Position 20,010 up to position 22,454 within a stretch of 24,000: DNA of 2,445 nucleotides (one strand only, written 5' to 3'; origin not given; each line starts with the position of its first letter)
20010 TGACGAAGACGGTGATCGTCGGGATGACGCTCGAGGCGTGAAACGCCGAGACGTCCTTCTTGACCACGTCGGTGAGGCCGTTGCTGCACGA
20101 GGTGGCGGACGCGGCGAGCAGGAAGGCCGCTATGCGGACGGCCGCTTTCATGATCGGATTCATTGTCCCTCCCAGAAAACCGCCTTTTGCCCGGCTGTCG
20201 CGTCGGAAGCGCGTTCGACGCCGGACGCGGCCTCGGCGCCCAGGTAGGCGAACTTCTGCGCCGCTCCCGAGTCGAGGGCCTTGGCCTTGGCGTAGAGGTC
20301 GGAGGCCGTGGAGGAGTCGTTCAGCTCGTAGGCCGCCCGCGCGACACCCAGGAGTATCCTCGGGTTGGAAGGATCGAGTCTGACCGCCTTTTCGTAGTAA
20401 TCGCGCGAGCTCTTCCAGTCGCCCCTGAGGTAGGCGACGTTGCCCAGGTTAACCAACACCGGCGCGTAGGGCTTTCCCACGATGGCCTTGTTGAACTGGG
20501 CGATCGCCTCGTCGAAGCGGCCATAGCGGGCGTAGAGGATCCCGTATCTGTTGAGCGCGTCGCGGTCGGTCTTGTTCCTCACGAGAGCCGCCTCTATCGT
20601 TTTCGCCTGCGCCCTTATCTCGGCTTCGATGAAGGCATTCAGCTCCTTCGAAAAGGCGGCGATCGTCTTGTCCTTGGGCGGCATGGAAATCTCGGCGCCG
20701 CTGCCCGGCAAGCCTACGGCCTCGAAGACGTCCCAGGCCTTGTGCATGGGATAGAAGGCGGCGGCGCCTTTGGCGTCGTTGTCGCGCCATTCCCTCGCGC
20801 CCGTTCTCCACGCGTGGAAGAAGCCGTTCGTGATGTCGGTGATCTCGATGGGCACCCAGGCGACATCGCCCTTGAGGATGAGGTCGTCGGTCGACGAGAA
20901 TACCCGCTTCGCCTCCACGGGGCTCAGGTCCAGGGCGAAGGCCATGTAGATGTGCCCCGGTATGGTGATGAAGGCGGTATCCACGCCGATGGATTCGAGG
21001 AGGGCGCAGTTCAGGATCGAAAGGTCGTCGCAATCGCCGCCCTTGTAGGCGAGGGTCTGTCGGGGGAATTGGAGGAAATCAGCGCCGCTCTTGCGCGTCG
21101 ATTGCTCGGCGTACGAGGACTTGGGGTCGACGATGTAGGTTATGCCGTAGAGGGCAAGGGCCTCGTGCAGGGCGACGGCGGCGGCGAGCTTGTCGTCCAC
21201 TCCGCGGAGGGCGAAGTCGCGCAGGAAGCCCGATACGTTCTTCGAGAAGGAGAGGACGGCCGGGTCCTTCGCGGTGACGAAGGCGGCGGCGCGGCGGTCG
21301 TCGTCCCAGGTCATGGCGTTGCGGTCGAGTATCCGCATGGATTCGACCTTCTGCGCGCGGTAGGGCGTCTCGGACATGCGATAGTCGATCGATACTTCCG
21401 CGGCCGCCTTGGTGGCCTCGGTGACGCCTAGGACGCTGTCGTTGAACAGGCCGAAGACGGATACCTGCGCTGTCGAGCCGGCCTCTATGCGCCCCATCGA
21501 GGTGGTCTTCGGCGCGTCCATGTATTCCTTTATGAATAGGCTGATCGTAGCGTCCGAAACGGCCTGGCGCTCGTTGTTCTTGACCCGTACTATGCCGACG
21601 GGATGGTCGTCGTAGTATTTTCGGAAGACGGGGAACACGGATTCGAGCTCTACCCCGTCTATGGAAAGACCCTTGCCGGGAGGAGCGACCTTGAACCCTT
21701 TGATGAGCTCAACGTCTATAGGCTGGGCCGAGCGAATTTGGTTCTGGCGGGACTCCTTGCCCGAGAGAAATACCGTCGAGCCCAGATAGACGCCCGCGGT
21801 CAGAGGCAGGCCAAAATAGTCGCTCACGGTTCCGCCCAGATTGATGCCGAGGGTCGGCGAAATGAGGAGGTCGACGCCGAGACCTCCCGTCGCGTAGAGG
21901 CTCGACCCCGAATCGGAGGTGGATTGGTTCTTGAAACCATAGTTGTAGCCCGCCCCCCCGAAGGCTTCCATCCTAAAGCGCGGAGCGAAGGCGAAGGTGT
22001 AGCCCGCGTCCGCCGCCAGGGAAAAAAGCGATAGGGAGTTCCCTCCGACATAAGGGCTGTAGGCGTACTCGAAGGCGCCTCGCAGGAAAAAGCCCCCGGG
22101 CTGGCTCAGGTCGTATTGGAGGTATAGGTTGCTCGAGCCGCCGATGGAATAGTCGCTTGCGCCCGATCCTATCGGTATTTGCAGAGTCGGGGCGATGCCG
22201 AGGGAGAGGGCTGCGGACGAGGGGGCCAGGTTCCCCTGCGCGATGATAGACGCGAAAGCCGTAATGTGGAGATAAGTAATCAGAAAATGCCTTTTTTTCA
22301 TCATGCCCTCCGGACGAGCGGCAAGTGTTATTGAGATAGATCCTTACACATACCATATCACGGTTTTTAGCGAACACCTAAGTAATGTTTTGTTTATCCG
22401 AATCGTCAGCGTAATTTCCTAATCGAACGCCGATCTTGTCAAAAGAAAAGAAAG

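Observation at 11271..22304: Nine-gene translationally coupled envelope operon that fits no system I can name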

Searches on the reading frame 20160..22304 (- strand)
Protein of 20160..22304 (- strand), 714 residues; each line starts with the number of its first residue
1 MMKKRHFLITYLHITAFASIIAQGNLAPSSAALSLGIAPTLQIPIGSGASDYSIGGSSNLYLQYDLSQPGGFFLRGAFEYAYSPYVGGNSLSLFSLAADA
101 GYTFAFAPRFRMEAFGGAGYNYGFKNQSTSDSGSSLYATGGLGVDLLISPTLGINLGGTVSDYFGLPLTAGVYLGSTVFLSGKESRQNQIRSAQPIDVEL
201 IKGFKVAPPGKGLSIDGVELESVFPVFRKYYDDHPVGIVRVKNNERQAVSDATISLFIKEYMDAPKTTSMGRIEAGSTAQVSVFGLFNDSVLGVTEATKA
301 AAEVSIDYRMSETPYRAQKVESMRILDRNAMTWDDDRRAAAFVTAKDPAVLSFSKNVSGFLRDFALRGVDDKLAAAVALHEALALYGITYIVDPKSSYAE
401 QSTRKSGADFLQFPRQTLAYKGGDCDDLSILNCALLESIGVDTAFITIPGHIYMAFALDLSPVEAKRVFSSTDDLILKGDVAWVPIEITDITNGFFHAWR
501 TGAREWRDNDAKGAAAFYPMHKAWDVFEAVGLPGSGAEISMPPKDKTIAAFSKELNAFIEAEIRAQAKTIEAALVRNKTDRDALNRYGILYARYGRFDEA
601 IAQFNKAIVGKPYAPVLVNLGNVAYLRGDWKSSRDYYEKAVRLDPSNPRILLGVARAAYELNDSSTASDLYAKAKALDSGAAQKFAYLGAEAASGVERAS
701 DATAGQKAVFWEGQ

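Call 4: search_protein_families(library=pfam, proteins=[window:20160-22304:-], max_evalue=0.1)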
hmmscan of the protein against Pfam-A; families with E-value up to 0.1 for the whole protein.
window:20160-22304:- (714 aa): 16 families
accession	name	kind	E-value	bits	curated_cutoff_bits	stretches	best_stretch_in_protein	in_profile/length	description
PF07719.23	TPR_2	-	3.3e-13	49.1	27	2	615-647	2-34/34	Tetratricopeptide repeat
PF13432.12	TPR_16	-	5.3e-12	46.4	32.7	2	620-682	3-65/65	Tetratricopeptide repeat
PF00515.34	TPR_1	-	8.4e-12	44.8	27.8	2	615-647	2-34/34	Tetratricopeptide repeat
PF13424.12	TPR_12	-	3.9e-10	40.2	30.1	2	616-677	5-74/77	Tetratricopeptide repeat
PF13414.12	TPR_11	-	3e-08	33.6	26.8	1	621-659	1-39/42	TPR repeat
PF14559.12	TPR_19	-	4.8e-07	30.4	25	1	627-678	4-55/68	Tetratricopeptide repeat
PF13428.12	TPR_14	-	8.6e-07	29.5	23.5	1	618-656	5-43/44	Tetratricopeptide repeat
PF13431.12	TPR_17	-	1.1e-06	28.9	24.4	0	636-667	1-32/34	Tetratricopeptide repeat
PF13181.12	TPR_8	-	1.4e-06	28.4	25.7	1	614-647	1-34/34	Tetratricopeptide repeat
PF13505.12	OMP_b-brl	-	0.00033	21.3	28.7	1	17-163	5-155/175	Outer membrane protein beta-barrel domain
PF13176.12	TPR_7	-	0.00097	19.5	27.9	1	617-648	2-35/36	Tetratricopeptide repeat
PF23914.1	TPR_CcmH_CycH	-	0.003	17.8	42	0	620-687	56-126/158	Cytochrome c-type biogenesis protein H TPR domain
PF13374.12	TPR_10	-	0.0032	17.9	27.5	1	617-642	5-30/42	Tetratricopeptide repeat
PF13174.12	TPR_6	-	0.0042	18.1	26.3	0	617-645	3-31/33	Tetratricopeptide repeat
PF01841.26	Transglut_core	-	0.0084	16.8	23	1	388-447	21-76/108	Transglutaminase-like superfamily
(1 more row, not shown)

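Call 5: search_protein_families(library=ncbifam, proteins=[window:20160-22304:-], max_evalue=0.1)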
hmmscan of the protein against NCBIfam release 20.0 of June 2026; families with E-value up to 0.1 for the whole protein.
window:20160-22304:- (714 aa): 15 families
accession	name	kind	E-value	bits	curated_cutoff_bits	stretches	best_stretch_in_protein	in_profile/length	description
NF058533.1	antiphage_ProA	equivalog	3.8e-14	51.1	1500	1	238-508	14-291/1903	anti-phage protein ProA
TIGR02521.1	type_IV_pilW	equivalog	2.4e-10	40.4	154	1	570-682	88-203/234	type IV pilus biogenesis/stability protein PilW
TIGR02917.1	PEP_TPR_lipo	equivalog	4.7e-07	28.1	312.2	1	576-690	460-575/899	XrtA/PEP-CTERM system TPR-repeat protein PrsT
TIGR03939.1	PGA_TPR_OMP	equivalog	2.2e-06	26.2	366.65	1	573-684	45-156/800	poly-beta-1,6 N-acetyl-D-glucosamine export porin PgaA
NF040959.1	MamA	equivalog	4.9e-06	26.1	200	1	568-609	126-167/204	magnetosome protein MamA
NF047371.1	FlcA_CTERM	equivalog_domain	1.8e-05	23.4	300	1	587-674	444-533/646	periplasmic flagellar collar protein FlcA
TIGR00540.1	TPR_hemY_coli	hypoth_equivalog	7.4e-05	21.7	142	1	555-674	268-385/385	heme biosynthesis-associated TPR protein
TIGR00990.1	3a0801s09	subfamily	0.0012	17.6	757.25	1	563-688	310-439/615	mitochondrial import receptor subunit TOM70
TIGR04510.1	mod_pep_cyc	subfamily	0.0019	16.8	400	1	620-679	404-463/814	putative peptide modification system cyclase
NF033920.0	C39_PA2778_fam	equivalog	0.0025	17.2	150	1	600-677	175-253/255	PA2778 family cysteine peptidase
NF008520.0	PRK11447.1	equivalog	0.0026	15.6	858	1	567-682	289-419/1157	cellulose synthase complex outer membrane protein BcsC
NF033762.1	social_mot_Tgl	equivalog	0.0034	16.8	225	1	555-641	39-127/252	social motility TPR repeat lipoprotein Tgl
TIGR02552.1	LcrH_SycD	equivalog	0.035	13.8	104.8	1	594-688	31-125/136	SycD/LcrH family type III secretion system chaperone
NF002725.1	PRK02603.1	equivalog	0.037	14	143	0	566-654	18-112/173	photosystem I assembly protein Ycf3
TIGR02795.1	tol_pal_ybgF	equivalog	0.057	14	90.1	0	592-673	13-101/119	tol-pal system protein YbgF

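Call 7: search_protein_families(library=padloc, proteins=[window:20160-22304:-], max_evalue=0.1)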
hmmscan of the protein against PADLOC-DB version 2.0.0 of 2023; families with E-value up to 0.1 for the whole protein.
window:20160-22304:- (714 aa): 1 family
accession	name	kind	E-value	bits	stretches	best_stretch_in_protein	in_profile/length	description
PDLC01169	TPR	-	0.025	12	1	616-668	151-208/252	TPR repeats containing protein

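Call 8: search_protein_families(library=phrogs, proteins=[window:20160-22304:-], max_evalue=0.1)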
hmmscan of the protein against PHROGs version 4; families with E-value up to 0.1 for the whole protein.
window:20160-22304:- (714 aa): 1 family
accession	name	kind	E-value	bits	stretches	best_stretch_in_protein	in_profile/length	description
phrog_7590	-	unknown function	3.9e-08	34.4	1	584-687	58-160/234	-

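Call 22: search_solved_structures(query=window:20160-22304:-, max_evalue=1)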
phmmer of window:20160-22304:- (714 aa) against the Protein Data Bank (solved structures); distinct sequences matched with E-value up to 1: 103 (the best 60 are shown).
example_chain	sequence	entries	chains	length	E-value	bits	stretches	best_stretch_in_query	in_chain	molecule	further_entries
9qhb_A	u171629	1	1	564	2.1e-66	228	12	586-689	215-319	Engineered tetratricopeptide repeat protein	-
8bu0_A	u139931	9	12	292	1.3e-45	159.3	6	585-688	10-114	Consensus tetratricopeptide repeat protein | Crystal structure of an 8-repeat consensus TPR superhelix with Zinc. | Monomer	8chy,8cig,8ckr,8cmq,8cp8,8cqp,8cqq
9qhc_A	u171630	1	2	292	7.5e-37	130.3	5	586-688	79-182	Engineered tetratricopeptide repeat protein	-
7obi_A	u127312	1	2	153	4e-25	91.6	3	582-652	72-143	CTPR-rv4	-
8ch0_A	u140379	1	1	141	1.6e-15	59.9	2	585-683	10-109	Consensus tetratricopeptide repeat protein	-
2fo7_A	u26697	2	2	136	1.6e-15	59.8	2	586-682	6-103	SYNTHETIC CONSENSUS TPR PROTEIN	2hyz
1na0_A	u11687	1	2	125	6.5e-14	54.5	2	588-650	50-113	designed protein CTPR3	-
3kd7_A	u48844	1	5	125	1.4e-12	50.2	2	617-689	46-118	CTPR390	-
6eou_A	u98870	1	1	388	7e-12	47.8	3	592-674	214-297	UDP-N-acetylglucosamine--peptide N-acetylglucosaminyltransferase 110 kDa subunit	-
1w3b_A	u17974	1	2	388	8.1e-12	47.6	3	592-674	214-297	UDP-N-ACETYLGLUCOSAMINE--PEPTIDE N-ACETYLGLUCOSAMINYLTRANSFERASE 110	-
9gzg_A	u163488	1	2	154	2.1e-11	46.2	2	582-649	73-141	Engineered CTPR protein with glutamic acids for conductivity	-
7yeh_B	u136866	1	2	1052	2.3e-11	46.1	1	578-684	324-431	UDP-N-acetylglucosamine--peptide N-acetylglucosaminyltransferase 110 kDa subunit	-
7yea_A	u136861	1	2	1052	2.4e-11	46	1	578-682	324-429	UDP-N-acetylglucosamine--peptide N-acetylglucosaminyltransferase 110 kDa subunit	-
7ntf_A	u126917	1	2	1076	2.5e-11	46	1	578-683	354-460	Isoform 1 of UDP-N-acetylglucosamine--peptide N-acetylglucosaminyltransferase 110 kDa subu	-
8dtf_A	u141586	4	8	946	2.7e-11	45.9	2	581-647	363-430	Probable UDP-N-acetylglucosamine--peptide N-acetylglucosaminyltransferase SPINDLY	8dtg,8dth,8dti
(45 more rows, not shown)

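Call 27: find_homologous_proteins(query=window:20160-22304:-, max_evalue=0.001)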
Query window:20160-22304:- (714 aa): 1382 proteins with E <= 0.001 among 8000 candidates; the best 120 are listed.
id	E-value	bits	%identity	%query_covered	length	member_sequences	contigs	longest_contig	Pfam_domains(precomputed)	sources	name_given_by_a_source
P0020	0.0e+0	1586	100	100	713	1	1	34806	PF14559.13,PF13431.13,PF13414.13,PF00515.35,PF13424.13,PF13432.13,PF13428.13,PF13181.13,PF07719.24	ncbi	-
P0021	2.1e-290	983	63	96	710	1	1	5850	PF00515.35,PF13424.13,PF13432.13,PF13428.13,PF07719.24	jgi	jgi:hypothetical protein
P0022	7.3e-275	932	57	99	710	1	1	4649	PF14559.13,PF13431.13,PF00515.35,PF13424.13,PF13432.13,PF13181.13,PF07719.24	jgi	jgi:transglutaminase-like putative cysteine protease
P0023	8.3e-267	905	56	100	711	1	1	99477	PF14559.13,PF13505.13,PF00515.35,PF13424.13,PF13432.13,PF07719.24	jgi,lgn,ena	-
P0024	2.1e-264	897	56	96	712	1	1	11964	PF14559.13,PF13431.13,PF13414.13,PF00515.35,PF13432.13,PF07719.24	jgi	jgi:tetratricopeptide (TPR) repeat protein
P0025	1.2e-260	885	55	100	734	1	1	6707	PF14559.13,PF00515.35,PF13424.13,PF13176.13,PF07719.24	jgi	jgi:tetratricopeptide (TPR) repeat protein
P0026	2.3e-260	884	59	91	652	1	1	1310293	PF14559.13,PF00515.35,PF13424.13,PF13432.13,PF13181.13,PF07719.24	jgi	jgi:tetratricopeptide (TPR) repeat protein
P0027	4.9e-258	876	54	99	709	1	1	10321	PF14559.13,PF13414.13,PF00515.35,PF13424.13,PF13428.13,PF07719.24,PF13374.13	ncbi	-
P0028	4.2e-246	837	54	97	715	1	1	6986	PF14559.13,PF13431.13,PF00515.35,PF13424.13,PF13176.13,PF13432.13,PF13428.13,PF13181.13,PF07719.24,PF13374.13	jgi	jgi:tetratricopeptide (TPR) repeat protein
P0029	6.8e-229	780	52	96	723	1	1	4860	PF14559.13,PF00515.35,PF13424.13,PF13432.13,PF07719.24,PF01841.26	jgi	jgi:tetratricopeptide (TPR) repeat protein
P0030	1.4e-223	762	51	99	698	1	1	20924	PF14559.13,PF00515.35,PF13424.13,PF13432.13,PF13428.13,PF07719.24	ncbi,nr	ncbi:MAG: tetratricopeptide repeat protein [Spirochaetes bacterium]|nr:tetratricopeptide repeat prot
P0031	9.0e-204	697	46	100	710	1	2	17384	PF14559.13,PF00515.35,PF13424.13,PF13432.13,PF13428.13,PF07719.24,PF13174.13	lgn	-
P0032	7.8e-197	674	45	96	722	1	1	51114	PF14559.13,PF00515.35,PF13424.13,PF13432.13,PF07719.24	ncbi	-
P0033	4.4e-191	655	43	95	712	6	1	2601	PF00515.35,PF13424.13,PF13181.13,PF07719.24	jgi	jgi:tetratricopeptide (TPR) repeat protein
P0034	8.9e-189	647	43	96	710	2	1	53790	PF00515.35,PF13424.13,PF13432.13,PF13181.13,PF07719.24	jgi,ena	-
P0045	2.0e-184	633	42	96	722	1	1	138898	PF14559.13,PF00515.35,PF13424.13,PF13176.13,PF13432.13,PF13428.13,PF13181.13,PF07719.24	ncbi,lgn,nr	ncbi:MAG: hypothetical protein JW881_03410 [Spirochaetales bacterium]|nr:hypothetical protein [Spiro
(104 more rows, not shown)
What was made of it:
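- On Spirochaete g1-type barrel/TGase-like/TPR protein with coupled lipoprotein (defined here; I found no description): 39-63% identity over 91-100% of the length (call 27).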

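Call 28: find_encoding_contigs(protein=P0023, flank=10000, max_places=2)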
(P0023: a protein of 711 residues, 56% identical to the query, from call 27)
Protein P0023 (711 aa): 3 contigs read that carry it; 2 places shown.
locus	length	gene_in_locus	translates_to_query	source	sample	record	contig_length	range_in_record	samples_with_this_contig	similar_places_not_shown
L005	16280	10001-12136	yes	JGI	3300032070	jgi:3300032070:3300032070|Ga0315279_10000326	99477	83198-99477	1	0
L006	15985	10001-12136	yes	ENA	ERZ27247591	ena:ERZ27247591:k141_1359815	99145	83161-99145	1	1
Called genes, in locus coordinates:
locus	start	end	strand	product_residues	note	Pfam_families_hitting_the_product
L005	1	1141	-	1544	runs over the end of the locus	PF13493:DUF4118, PF13426:PAS_9, PF08448:PAS_4, PF00989:PAS, PF08448:PAS_4, PF13426:PAS_9, PF00989:PAS, PF13426:PAS_9, +9 more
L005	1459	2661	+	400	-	PF01546:Peptidase_M20, PF07687:M20_dimer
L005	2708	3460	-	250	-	-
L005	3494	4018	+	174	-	-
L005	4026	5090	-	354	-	PF06224:AlkZ-like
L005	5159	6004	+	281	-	-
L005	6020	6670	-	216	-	PF01323:DSBA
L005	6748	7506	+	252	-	PF03167:UDG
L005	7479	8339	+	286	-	PF00106:adh_short, PF08659:KR, PF13561:adh_short_C2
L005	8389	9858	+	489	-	PF00180:Iso_dh, PF18324:Isocitrate_DH_C_bact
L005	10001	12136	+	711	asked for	PF13505:OMP_b-brl (weak), PF07719:TPR_2 (faint), PF13432:TPR_16 (faint), PF00515:TPR_1 (faint), PF13424:TPR_12 (faint), PF14559:TPR_19 (faint)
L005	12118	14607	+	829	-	-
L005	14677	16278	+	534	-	?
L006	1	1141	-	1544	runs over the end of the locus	PF13493:DUF4118, PF13426:PAS_9, PF08448:PAS_4, PF00989:PAS, PF08448:PAS_4, PF13426:PAS_9, PF00989:PAS, PF13426:PAS_9, +9 more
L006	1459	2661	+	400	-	PF01546:Peptidase_M20, PF07687:M20_dimer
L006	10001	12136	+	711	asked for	PF13505:OMP_b-brl (weak), PF07719:TPR_2 (faint), PF13432:TPR_16 (faint), PF00515:TPR_1 (faint), PF13424:TPR_12 (faint), PF14559:TPR_19 (faint)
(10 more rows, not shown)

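Call 29: find_encoding_contigs(protein=P0026, flank=10000, max_places=2)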
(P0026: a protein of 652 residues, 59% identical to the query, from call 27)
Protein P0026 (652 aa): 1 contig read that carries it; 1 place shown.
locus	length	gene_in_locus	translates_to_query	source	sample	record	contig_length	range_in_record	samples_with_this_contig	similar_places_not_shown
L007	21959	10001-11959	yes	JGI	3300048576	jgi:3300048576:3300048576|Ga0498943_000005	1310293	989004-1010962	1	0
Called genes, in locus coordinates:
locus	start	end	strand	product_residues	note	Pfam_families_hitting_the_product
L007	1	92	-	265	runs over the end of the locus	PF03009:GDPD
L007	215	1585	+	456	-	PF07690:MFS_1, PF13347:MFS_2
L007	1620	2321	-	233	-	PF10029:DUF2271 (weak)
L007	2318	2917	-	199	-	PF00440:TetR_N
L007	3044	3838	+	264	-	PF00072:Response_reg, PF00486:Trans_reg_C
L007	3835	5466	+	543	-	PF00512:HisKA, PF02518:HATPase_c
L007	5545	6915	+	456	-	PF06123:CreD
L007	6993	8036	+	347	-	PF01820:Dala_Dala_lig_N, PF02222:ATP-grasp, PF07478:Dala_Dala_lig_C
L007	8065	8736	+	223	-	PF01209:Ubie_methyltran (weak), PF05175:MTS (weak), PF13489:Methyltransf_23, PF13847:Methyltransf_31, PF08241:Methyltransf_11, PF08242:Methyltransf_12, PF13649:Methyltransf_25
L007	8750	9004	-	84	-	PF09413:DUF2007 (weak)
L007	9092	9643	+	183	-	PF00149:Metallophos (faint), PF12850:Metallophos_2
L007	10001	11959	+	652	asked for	PF00515:TPR_1 (faint), PF07719:TPR_2 (faint), PF13181:TPR_8 (faint), PF13424:TPR_12 (faint), PF13432:TPR_16 (weak), PF14559:TPR_19 (weak)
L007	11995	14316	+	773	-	-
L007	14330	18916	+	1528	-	-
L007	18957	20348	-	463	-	PF05195:AMP_N, PF00557:Peptidase_M24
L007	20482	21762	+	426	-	PF01547:SBP_bac_1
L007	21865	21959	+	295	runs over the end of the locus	PF00528:BPD_transp_1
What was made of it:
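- L007 keeps g1-g2-g3-like genes without any g4-g9 (call 29), so module A does not need modules B or C.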

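Call 30: find_encoding_contigs(protein=P0045, flank=10000, max_places=2)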
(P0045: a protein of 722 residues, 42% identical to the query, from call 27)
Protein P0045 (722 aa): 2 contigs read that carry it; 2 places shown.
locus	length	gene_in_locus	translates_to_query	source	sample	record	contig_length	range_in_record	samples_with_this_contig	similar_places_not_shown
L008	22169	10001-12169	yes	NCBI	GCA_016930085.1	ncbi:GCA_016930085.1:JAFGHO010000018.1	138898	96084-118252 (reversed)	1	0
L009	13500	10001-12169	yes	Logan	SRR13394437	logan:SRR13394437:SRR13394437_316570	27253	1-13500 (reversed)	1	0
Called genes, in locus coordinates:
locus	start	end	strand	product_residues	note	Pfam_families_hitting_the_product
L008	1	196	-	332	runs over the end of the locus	PF01408:GFO_IDH_MocA, PF22725:GFO_IDH_MocA_C3, PF02894:GFO_IDH_MocA_C (weak)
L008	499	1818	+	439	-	PF00390:malic, PF03949:Malic_M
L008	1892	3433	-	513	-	PF04055:Radical_SAM, PF13353:Fer4_12 (weak), PF13424:TPR_12 (faint), PF13186:SPASM (weak), PF07719:TPR_2 (faint), PF14559:TPR_19 (faint), PF00515:TPR_1 (faint), PF13432:TPR_16 (weak), +3 more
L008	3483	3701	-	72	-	-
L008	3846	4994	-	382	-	PF25917:BSH_RND (weak), PF25887:HB_LcnD (weak), PF26002:Beta-barrel_AprE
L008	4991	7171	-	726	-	PF03412:Peptidase_C39, PF00664:ABC_membrane, PF00005:ABC_tran, PF02463:SMC_N (weak)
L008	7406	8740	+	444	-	PF00278:Orn_DAP_Arg_deC, PF02784:Orn_Arg_deC_N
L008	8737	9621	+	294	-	PF01678:DAP_epimerase, PF05544:Pro_racemase (weak), PF01678:DAP_epimerase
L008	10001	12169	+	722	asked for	PF07719:TPR_2 (faint), PF13181:TPR_8 (faint), PF13428:TPR_14 (faint), PF13432:TPR_16 (faint), PF14559:TPR_19 (faint), PF00515:TPR_1 (weak), PF13176:TPR_7 (faint), PF13424:TPR_12 (weak)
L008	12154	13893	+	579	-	PF00801:PKD, PF18911:PKD_4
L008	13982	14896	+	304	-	PF28559:TPR_SusR (faint), PF07719:TPR_2 (faint), PF13181:TPR_8 (faint), PF14559:TPR_19 (faint)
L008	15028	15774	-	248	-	-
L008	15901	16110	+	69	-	-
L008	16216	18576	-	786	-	PF00041:fn3 (weak), PF07705:CARDB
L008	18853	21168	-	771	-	PF07705:CARDB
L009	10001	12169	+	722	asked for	PF07719:TPR_2 (faint), PF13181:TPR_8 (faint), PF13428:TPR_14 (faint), PF13432:TPR_16 (faint), PF14559:TPR_19 (faint), PF00515:TPR_1 (weak), PF13176:TPR_7 (faint), PF13424:TPR_12 (weak)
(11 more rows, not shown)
